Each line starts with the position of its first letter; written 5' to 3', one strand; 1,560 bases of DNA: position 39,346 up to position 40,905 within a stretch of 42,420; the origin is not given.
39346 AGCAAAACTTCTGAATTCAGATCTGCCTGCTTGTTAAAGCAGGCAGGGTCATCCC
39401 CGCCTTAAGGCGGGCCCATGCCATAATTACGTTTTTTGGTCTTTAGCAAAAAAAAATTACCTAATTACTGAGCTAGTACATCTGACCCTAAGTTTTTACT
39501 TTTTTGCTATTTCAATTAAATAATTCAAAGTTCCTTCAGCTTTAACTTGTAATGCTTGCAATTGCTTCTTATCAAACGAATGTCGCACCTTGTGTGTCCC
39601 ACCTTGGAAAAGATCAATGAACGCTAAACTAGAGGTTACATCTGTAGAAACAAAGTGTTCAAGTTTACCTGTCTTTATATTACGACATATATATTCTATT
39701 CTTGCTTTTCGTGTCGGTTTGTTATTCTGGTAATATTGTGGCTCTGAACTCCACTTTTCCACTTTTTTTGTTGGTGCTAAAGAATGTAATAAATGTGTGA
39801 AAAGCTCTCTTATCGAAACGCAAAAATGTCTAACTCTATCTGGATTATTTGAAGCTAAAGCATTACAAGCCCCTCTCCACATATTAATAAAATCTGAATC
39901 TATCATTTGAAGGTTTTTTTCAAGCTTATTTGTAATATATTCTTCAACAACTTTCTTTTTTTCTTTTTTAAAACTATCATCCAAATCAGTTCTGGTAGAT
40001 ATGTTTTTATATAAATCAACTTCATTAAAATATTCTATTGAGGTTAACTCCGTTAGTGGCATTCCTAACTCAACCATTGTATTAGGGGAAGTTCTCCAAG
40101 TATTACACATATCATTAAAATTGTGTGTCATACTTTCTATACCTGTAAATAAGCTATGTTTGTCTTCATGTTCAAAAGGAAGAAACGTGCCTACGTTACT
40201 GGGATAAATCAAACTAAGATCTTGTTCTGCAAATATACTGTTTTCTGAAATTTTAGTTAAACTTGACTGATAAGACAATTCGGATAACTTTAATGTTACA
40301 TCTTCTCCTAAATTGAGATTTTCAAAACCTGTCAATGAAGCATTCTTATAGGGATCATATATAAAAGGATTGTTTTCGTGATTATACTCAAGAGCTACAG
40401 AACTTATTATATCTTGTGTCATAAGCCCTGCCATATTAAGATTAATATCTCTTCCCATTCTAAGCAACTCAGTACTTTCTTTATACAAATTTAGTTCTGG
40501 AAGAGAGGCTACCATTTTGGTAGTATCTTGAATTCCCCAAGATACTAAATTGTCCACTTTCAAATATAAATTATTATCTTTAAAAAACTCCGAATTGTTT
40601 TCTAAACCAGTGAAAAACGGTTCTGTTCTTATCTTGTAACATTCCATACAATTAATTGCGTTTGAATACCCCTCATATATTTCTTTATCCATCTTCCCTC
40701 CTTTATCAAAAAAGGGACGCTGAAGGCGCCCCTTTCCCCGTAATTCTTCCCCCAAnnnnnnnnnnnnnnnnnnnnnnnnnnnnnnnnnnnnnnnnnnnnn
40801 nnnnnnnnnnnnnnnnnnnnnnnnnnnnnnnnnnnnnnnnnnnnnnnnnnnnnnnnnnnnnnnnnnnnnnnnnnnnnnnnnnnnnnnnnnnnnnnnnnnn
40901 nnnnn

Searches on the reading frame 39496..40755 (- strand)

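Call 31: search_protein_families(library=pfam, proteins=[window:39496-40755:-], max_evalue=0.001)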
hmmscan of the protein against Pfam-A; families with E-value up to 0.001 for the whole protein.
window:39496-40755:- (419 aa): 1 family
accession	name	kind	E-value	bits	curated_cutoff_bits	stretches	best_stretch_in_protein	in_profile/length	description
PF18165.6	pP_pnuc_1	-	1.3e-31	109.5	26.3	1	283-412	2-132/133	Predicted pPIWI-associating nuclease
